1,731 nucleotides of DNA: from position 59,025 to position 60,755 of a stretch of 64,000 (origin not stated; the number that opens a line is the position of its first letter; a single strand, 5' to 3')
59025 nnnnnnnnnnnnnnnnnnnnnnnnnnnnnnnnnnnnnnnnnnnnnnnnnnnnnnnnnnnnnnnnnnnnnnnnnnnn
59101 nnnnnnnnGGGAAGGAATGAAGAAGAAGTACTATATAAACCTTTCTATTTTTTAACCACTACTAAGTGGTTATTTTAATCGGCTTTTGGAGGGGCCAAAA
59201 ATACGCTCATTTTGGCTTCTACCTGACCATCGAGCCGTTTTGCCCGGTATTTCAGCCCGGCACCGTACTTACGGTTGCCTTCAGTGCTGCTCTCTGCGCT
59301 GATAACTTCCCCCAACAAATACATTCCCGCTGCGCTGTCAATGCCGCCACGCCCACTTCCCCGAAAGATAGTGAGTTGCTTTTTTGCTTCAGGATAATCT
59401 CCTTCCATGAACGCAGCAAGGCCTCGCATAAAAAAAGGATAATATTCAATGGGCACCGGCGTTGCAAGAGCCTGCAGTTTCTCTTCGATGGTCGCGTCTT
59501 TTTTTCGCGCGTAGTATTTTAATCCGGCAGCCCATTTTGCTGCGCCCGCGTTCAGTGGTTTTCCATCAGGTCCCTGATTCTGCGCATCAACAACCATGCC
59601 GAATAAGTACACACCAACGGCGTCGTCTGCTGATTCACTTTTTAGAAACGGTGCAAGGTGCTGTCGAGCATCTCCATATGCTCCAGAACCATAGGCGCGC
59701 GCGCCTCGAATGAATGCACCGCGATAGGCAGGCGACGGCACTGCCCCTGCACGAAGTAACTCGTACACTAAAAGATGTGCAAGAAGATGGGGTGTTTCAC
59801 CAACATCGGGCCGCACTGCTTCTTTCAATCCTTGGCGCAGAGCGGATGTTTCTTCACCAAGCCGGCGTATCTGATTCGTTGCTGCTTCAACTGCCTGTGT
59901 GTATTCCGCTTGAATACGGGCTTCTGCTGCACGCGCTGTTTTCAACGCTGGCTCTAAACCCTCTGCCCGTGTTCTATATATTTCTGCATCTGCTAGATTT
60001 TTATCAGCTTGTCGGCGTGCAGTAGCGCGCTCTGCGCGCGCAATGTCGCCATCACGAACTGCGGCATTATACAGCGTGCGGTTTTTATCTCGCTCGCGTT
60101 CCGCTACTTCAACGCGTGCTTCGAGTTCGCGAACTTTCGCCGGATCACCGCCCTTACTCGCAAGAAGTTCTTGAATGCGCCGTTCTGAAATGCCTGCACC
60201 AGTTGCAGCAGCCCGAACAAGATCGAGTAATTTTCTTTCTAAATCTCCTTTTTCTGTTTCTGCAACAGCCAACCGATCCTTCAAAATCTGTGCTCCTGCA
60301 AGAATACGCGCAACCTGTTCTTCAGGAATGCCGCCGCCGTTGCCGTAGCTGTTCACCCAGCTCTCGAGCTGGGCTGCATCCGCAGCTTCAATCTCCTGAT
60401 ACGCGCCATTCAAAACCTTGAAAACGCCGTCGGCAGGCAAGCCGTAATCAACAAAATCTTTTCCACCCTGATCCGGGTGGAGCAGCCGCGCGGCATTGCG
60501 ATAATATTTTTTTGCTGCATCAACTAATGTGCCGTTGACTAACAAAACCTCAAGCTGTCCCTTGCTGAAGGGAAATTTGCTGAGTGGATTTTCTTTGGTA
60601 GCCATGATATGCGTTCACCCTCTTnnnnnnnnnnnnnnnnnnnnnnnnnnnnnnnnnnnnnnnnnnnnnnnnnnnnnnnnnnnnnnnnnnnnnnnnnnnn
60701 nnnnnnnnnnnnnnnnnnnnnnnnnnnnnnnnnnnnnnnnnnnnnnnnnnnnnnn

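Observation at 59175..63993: Four-gene operon: J-domain protein, vWA-like protein and two proteins sharing a novel ~70-aa C-terminal module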

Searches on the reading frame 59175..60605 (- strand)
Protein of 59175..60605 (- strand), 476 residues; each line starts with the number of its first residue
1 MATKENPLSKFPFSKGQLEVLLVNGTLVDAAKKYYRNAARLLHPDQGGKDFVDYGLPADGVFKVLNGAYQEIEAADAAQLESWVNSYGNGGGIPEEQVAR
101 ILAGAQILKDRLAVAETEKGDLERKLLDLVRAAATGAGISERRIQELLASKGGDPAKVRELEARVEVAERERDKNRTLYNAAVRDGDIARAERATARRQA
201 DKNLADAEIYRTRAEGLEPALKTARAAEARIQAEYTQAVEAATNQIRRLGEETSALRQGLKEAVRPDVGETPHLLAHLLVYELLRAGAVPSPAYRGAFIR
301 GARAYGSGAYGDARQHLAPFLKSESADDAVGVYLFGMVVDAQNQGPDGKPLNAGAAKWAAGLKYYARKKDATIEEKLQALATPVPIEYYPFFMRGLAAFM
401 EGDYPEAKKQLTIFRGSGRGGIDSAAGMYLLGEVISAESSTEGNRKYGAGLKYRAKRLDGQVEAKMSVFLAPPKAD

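Call 3: search_protein_families(library=pfam, proteins=[window:59175-60605:-], max_evalue=1)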
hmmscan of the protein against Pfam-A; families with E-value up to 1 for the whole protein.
window:59175-60605:- (476 aa): 5 families
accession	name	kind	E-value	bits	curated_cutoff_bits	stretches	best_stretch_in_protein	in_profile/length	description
PF00226.36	DnaJ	-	0.032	14.8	27.8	1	31-70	17-51/63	DnaJ domain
PF14966.11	DNA_repr_REX1B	-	0.049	14.6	24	1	207-270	14-71/94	DNA repair REX1-B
PF07219.19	HemY_N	-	0.17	12.5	31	0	394-412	65-83/107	HemY protein N-terminus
PF25764.1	KIF21A_4th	-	0.28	11.3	33.1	1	157-258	62-149/183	KIF21A-like domain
PF20570.3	DUF6779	-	0.34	12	28.1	1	196-275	22-102/108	Domain of unknown function (DUF6779)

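Call 4: search_protein_families(library=padloc, proteins=[window:59175-60605:-], max_evalue=1)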
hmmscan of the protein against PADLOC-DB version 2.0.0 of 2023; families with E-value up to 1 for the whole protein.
window:59175-60605:- (476 aa): 0 families

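Call 9: find_encoding_contigs(protein=window:59175-60605:-, flank=10000, max_places=6)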
Protein window:59175-60605:- (476 aa): 1 contig read that carries it; 1 place shown.
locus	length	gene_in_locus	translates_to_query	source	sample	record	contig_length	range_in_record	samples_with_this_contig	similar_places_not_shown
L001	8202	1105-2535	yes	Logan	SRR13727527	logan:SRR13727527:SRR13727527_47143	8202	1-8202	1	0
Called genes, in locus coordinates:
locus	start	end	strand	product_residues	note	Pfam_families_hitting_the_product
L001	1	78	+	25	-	?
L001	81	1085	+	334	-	-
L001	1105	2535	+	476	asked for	-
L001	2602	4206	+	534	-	PF07719:TPR_2 (faint), PF13424:TPR_12 (faint), PF13428:TPR_14 (faint), PF13431:TPR_17 (faint), PF13432:TPR_16 (faint), PF14559:TPR_19 (faint), PF00535:Glycos_transf_2, PF13641:Glyco_tranf_2_3, +1 more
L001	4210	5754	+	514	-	PF13439:Glyco_transf_4, PF13414:TPR_11 (faint), PF20706:GT4-conflict, PF00534:Glycos_transf_1, PF13692:Glyco_trans_1_4, PF07719:TPR_2 (faint), PF13432:TPR_16 (weak), PF14559:TPR_19 (weak)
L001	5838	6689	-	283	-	-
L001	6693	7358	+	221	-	PF01916:DS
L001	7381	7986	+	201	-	-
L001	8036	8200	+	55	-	?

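Call 10: find_homologous_proteins(query=window:59175-60605:-, max_evalue=0.001)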
Query window:59175-60605:- (476 aa): 4 proteins with E <= 0.001 among 8000 candidates.
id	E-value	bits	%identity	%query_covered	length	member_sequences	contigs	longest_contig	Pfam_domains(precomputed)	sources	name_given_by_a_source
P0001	0.0e+0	1026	100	100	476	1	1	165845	-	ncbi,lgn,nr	ncbi:MAG: J domain-containing protein [Candidatus Woesearchaeota archaeon]|nr:J domain-containing pr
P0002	2.3e-265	899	88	100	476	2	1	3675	-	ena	-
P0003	1.9e-119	418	42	100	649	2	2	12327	-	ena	-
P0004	8.3e-70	254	54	57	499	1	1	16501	PF14559.13,PF14853.13,PF13431.13,PF23914.2,PF22788.3,PF12895.14,PF13432.13,PF07719.24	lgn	-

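Call 12: find_encoding_contigs(protein=P0003, flank=10000)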
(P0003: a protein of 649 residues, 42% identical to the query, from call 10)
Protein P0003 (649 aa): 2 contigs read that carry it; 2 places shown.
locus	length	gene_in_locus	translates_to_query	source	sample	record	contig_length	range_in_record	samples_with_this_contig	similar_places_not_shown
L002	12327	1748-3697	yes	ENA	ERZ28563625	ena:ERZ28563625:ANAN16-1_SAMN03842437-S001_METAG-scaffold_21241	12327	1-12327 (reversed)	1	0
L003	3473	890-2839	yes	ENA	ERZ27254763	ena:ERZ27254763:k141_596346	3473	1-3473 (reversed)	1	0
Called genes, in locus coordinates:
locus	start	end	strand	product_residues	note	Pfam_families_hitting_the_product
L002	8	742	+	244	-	-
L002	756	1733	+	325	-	-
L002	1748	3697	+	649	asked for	-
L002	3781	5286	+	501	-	PF20706:GT4-conflict, PF00534:Glycos_transf_1, PF13692:Glyco_trans_1_4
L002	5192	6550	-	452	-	PF13439:Glyco_transf_4 (weak), PF20706:GT4-conflict (faint), PF00534:Glycos_transf_1, PF13692:Glyco_trans_1_4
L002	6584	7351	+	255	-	PF00535:Glycos_transf_2, PF13506:Glyco_transf_21 (weak), PF13641:Glyco_tranf_2_3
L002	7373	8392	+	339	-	PF07714:PK_Tyr_Ser-Thr (faint), PF00069:Pkinase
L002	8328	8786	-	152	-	-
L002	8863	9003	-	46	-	-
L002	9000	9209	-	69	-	-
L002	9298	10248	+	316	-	PF01916:DS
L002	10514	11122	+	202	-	-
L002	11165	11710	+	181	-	-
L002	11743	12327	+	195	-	?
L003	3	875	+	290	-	?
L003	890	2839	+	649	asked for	-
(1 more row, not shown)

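Call 13: find_encoding_contigs(protein=P0004, flank=10000)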
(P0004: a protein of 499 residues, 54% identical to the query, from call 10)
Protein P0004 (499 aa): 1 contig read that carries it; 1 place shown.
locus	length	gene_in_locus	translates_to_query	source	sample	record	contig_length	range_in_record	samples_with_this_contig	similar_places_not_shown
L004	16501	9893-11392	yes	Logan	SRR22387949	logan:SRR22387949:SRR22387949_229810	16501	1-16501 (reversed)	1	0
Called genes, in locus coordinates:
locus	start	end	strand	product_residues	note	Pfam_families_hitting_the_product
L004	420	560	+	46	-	-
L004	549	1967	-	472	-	PF02934:GatB_N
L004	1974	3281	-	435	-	PF18195:GatD_N, PF00710:Asparaginase, PF17763:Asparaginase_C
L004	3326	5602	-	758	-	PF02359:CDC48_N, PF02933:CDC48_2 (weak), PF05496:RuvB_N (weak), PF13191:AAA_16 (weak), PF00004:AAA, PF17862:AAA_lid_3, PF00004:AAA, PF17862:AAA_lid_3, +31 more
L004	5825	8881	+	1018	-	PF13432:TPR_16 (weak), PF14559:TPR_19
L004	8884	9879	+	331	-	-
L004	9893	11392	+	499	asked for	PF07719:TPR_2 (faint), PF13431:TPR_17 (faint), PF12895:ANAPC3 (faint), PF14853:Fis1_TPR_C (faint), PF23914:TPR_CcmH_CycH (faint), PF14559:TPR_19 (weak), PF13432:TPR_16 (weak), PF14559:TPR_19 (weak), +1 more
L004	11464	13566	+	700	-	PF00535:Glycos_transf_2, PF10111:Glyco_tranf_2_2 (weak), PF13506:Glyco_transf_21 (faint), PF13641:Glyco_tranf_2_3, PF00535:Glycos_transf_2, PF13641:Glyco_tranf_2_3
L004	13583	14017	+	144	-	-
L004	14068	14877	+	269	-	PF13641:Glyco_tranf_2_3, PF00535:Glycos_transf_2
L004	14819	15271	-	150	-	-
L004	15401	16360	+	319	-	PF01916:DS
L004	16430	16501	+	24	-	?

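Call 18: search_protein_families(library=pfam, proteins=[L004:5825-8881:+, L004:8884-9879:+, L004:9893-11392:+, L002:7373-8392:+, L004:13583-14017:+, L002:756-1733:+], max_evalue=1)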
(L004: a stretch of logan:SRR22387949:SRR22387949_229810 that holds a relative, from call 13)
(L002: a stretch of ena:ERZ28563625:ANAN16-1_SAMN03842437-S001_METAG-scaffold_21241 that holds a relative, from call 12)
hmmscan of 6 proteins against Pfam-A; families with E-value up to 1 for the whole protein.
L004:5825-8881:+ (1018 aa): 13 families
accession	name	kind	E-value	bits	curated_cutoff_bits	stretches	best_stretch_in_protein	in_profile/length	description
PF14559.12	TPR_19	-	2.5e-07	31.3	25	1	942-1001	2-62/68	Tetratricopeptide repeat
PF13432.12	TPR_16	-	3.9e-06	27.7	32.7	1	940-991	6-57/65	Tetratricopeptide repeat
PF14853.12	Fis1_TPR_C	-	3.7e-05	24.3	25.3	2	945-967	15-37/53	Fis1 C-terminal tetratricopeptide repeat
PF13174.12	TPR_6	-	0.00066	20.6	26.3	1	966-992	1-27/33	Tetratricopeptide repeat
PF12895.13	ANAPC3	-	0.00079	20.1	27.2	1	943-996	1-54/82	Anaphase-promoting complex, cyclosome, subunit 3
PF13672.11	PP2C_2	-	0.0061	16.6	24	1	190-302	21-122/209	Protein phosphatase 2C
PF25062.1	ARM_TT21_N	-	0.014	15.5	40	1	962-1000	96-137/222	Tetratricopeptide repeat protein 21 N-terminal ARM repeat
PF13431.12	TPR_17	-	0.017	15.8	24.4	1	955-985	3-33/34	Tetratricopeptide repeat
PF23914.1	TPR_CcmH_CycH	-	0.02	15.2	42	1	935-990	91-146/158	Cytochrome c-type biogenesis protein H TPR domain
PF07719.23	TPR_2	-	0.021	15.4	27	1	966-990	2-26/34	Tetratricopeptide repeat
PF13371.12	TPR_9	-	0.027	14.9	35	1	940-990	4-54/73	Tetratricopeptide repeat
PF10186.14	ATG14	-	0.19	11.2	33.2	1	678-742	54-118/347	Vacuolar sorting 38 and autophagy-related subunit 14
PF07889.17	DUF1664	-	0.85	10.1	34.6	0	692-744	58-110/124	Protein of unknown function (DUF1664)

L004:8884-9879:+ (331 aa): 2 families
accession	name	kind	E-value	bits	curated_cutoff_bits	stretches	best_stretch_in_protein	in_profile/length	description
PF25106.1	VWA_4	-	0.0056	16.7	27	1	69-160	3-88/169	von Willebrand factor A domain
PF13519.12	VWA_2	-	0.0091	17.1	27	1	68-168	1-93/107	von Willebrand factor type A domain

L004:9893-11392:+ (499 aa): 19 families
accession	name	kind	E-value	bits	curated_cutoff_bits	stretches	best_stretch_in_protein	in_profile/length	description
PF14559.12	TPR_19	-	2.4e-12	47.4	25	2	353-412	3-62/68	Tetratricopeptide repeat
PF12895.13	ANAPC3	-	7.1e-09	36.3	27.2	2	430-478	1-49/82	Anaphase-promoting complex, cyclosome, subunit 3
PF14853.12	Fis1_TPR_C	-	7.1e-08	33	25.3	3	452-478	1-27/53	Fis1 C-terminal tetratricopeptide repeat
PF13432.12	TPR_16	-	1.5e-06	28.9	32.7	2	424-478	3-57/65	Tetratricopeptide repeat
PF13428.12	TPR_14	-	3.4e-06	27.7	23.5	1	425-456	8-39/44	Tetratricopeptide repeat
PF07719.23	TPR_2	-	6.1e-06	26.4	27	2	376-400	2-26/34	Tetratricopeptide repeat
PF13431.12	TPR_17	-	1.2e-05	25.7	24.4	2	363-396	1-34/34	Tetratricopeptide repeat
PF23914.1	TPR_CcmH_CycH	-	1.2e-05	25.6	42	1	429-479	98-148/158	Cytochrome c-type biogenesis protein H TPR domain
PF22788.2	COP9_hel_rpt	-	2.1e-05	24.6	27.2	2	379-399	169-189/232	COP9 signalosome complex subunit 3, N-terminal helical repeats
PF13174.12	TPR_6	-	6.2e-05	23.8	26.3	1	453-479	1-27/33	Tetratricopeptide repeat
PF23300.3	HEAT_Nup120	-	8.7e-05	22.9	29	1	438-482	12-56/170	Nucleoporin Nup120, HEAT repeats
PF25062.1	ARM_TT21_N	-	0.00014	22.1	40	1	355-482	8-130/222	Tetratricopeptide repeat protein 21 N-terminal ARM repeat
PF13371.12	TPR_9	-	0.00025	21.4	35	1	354-417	8-71/73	Tetratricopeptide repeat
PF13181.12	TPR_8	-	0.014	15.9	25.7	0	459-477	8-26/34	Tetratricopeptide repeat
PF13424.12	TPR_12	-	0.034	14.8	30.1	0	435-477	27-70/77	Tetratricopeptide repeat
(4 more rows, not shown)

L002:7373-8392:+ (339 aa): 3 families
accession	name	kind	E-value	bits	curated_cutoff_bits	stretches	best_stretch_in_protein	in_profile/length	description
PF00069.31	Pkinase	-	3.4e-09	36.9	31.7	1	73-255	46-195/263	Protein kinase domain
PF07714.23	PK_Tyr_Ser-Thr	-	3.6e-09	36.7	23.1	2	35-182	14-152/258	Protein tyrosine and serine/threonine kinase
PF21050.3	ARMC9_ARM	-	0.081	13.4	27.3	1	104-161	44-100/120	LisH domain-containing protein ARMC9, ARM repeats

L004:13583-14017:+ (144 aa): 0 families

L002:756-1733:+ (325 aa): 2 families
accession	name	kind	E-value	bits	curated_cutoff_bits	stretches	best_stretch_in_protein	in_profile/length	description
PF13519.12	VWA_2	-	0.00098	20.2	27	1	65-148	1-80/107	von Willebrand factor type A domain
PF00092.34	VWA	-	0.13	12.9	23.8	1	64-110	1-48/174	von Willebrand factor type A domain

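Call 39: predict_structure(alignment_id=A2)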
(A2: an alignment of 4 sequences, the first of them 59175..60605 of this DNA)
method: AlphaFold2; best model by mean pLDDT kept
length: 476 residues; sequences in the alignment: 4
mean_pLDDT: 57.3   pTM: 0.29
mean pLDDT of the five models: 57.3, 55.5, 53.3, 53.0, 51.7
residues with pLDDT >= 90: 0; 70-90: 112; 50-70: 195; < 50: 169
segments of 3 or more residues with pLDDT < 50: 1-3, 46-49, 51-57, 89-111, 117-120, 122-126, 129-140, 142-154, 242-292, 379-388, 396-404, 413-424, 466-476
pLDDT, mean of each block of 10 residues (from residue 1): 59 77 82 74 52 48 75 83 68 41 43 48 49 44 43 47 66 70 70 78 78 70 70 61 45 41 33 40 40 53 56 66 63 65 60 71 74 57 42 50 50 41 47 51 60 60 48 30
secondary structure, 60 per line:
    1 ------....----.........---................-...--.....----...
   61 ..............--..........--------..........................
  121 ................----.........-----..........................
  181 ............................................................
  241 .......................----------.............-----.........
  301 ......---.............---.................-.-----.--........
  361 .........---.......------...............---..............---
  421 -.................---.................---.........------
elements in order: H7-10 H15-23 H27-42 H49-53 H58-74 H77-86 H95-136 H141-149 H155-263 H274-286 H292-306 H310-322 H326-342 H353-369 H373-379 H386-400 H404-417 H422-438 H442-458 H462-470

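Call 50: fold_search(model_id=the predicted structure, library=pdb)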
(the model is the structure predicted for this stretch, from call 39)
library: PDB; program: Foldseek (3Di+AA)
matches with E <= 10: 308; with E <= 0.001: 0
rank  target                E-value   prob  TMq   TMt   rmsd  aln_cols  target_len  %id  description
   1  7x9r                  5.5e-01  0.41  0.14  0.15  14.5       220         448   11  Crystal structure of the antirepressor GmaR (released 2022-11-09)
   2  3gw4_B                6.0e-01  0.63  0.16  0.33  12.9       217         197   14  Crystal structure of uncharacterized protein from Deinococcus radiodurans. Northeast Structural Genomics Consortium Ta (released 2009-04-21)
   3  8pkp_K                7.2e-01  0.23  0.13  0.13  19.4       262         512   12  Cryo-EM structure of the apo Anaphase-promoting complex/cyclosome (APC/C) at 3.2 Angstrom resolution (released 2023-07-19)
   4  7obi_A                7.5e-01  0.82  0.15  0.41   9.1       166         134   16  Consensus tetratricopeptide repeat protein type RV4 (released 2022-02-23)
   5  2pl2_A                8.2e-01  0.54  0.15  0.31  12.8       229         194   13  Crystal structure of TTC0263: a thermophilic TPR protein in Thermus thermophilus HB27 (released 2008-03-04)
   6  9gaw_K                8.6e-01  0.21  0.13  0.12  18.9       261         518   13  High-resolution structure of the Anaphase-promoting complex/cyclosome (APC/C) bound to co-activator Cdh1 (released 2024-08-14)
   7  4rg9_A                1.0e+00  0.60  0.19  0.20  12.8       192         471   15  Crystal structure of APC3-APC16 complex (Selenomethionine Derivative) (released 2014-12-24)
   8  6ww7_B                1.1e+00  0.25  0.14  0.22  16.7       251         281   16  Structure of the human ER membrane protein complex in a lipid nanodisc (released 2020-05-27)
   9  2xpi_D                1.2e+00  0.28  0.14  0.13  15.0       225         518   13  Crystal structure of APC/C hetero-tetramer Cut9-Hcn1 (released 2011-03-30)
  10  4ui9_F                1.2e+00  0.41  0.15  0.15  14.1       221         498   17  Atomic structure of the human Anaphase-Promoting Complex (released 2015-06-17)
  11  6iqs_A                1.2e+00  0.21  0.13  0.20  13.4       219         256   14  Crystal structure of Prc with L245A and L340G mutations in complex with NlpI (released 2019-07-24)
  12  8tar_K                1.2e+00  0.18  0.13  0.12  19.2       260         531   12  APC/C-CDH1-UBE2C-Ubiquitin-CyclinB-NTD (released 2023-09-27)
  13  8cqp_C                1.3e+00  0.72  0.15  0.41   9.4       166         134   19  Crystal structure of an 8-repeat consensus TPR superhelix with Calcium (low concentration) (released 2024-03-27)
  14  1p5q_A                1.3e+00  0.28  0.13  0.19  15.8       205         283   14  Crystal Structure of FKBP52 C-terminal Domain (released 2004-06-22)
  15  7azv_B                1.3e+00  0.25  0.11  0.31  12.0       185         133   12  Crystal structure of a shortened IpgC variant in complex with 4-(trifluoromethyl)benzene-1-carboximidamide (released 2021-12-01)
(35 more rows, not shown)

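Call 53: search_protein_families(library=padloc, proteins=[L002:7373-8392:+], max_evalue=1)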
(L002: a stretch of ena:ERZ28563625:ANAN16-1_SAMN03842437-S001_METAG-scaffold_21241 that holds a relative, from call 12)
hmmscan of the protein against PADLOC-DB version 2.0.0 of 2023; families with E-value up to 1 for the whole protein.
L002:7373-8392:+ (339 aa): 13 families
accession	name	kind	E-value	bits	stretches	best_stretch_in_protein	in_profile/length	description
PDLC03920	MkoA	-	1e-15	55.2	1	26-308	12-275/1112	-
PDLC04138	mad6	-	6.7e-13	46.4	1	70-327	97-325/659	mads_6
PDLC04042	PD-T4-6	-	6.4e-11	40.4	2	32-175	18-152/292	-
PDLC04047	PD-T4-6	-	3.7e-09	34.1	2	33-175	20-154/327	-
PDLC04053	PD-T4-6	-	2e-07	28.8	2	32-175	18-154/311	-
PDLC04041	PD-T4-6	-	2.2e-07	28.5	1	27-179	32-178/443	-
PDLC03921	MkoA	-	2.8e-06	23.3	1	226-310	382-466/1607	-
PDLC04048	PD-T4-6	-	3.1e-05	21.5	1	32-171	19-152/354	-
PDLC04054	PD-T4-6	-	4.7e-05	21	1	32-174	19-153/347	-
PDLC02512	PglW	-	9.5e-05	18.4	1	105-314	288-493/1403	PglW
PDLC04061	PD-T4-6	-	0.00021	18.9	1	226-307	192-280/510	-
PDLC04057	PD-T4-6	-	0.00025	18.2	1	29-175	14-151/443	-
PDLC04060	PD-T4-6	-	0.00097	16.1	1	237-310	189-269/486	-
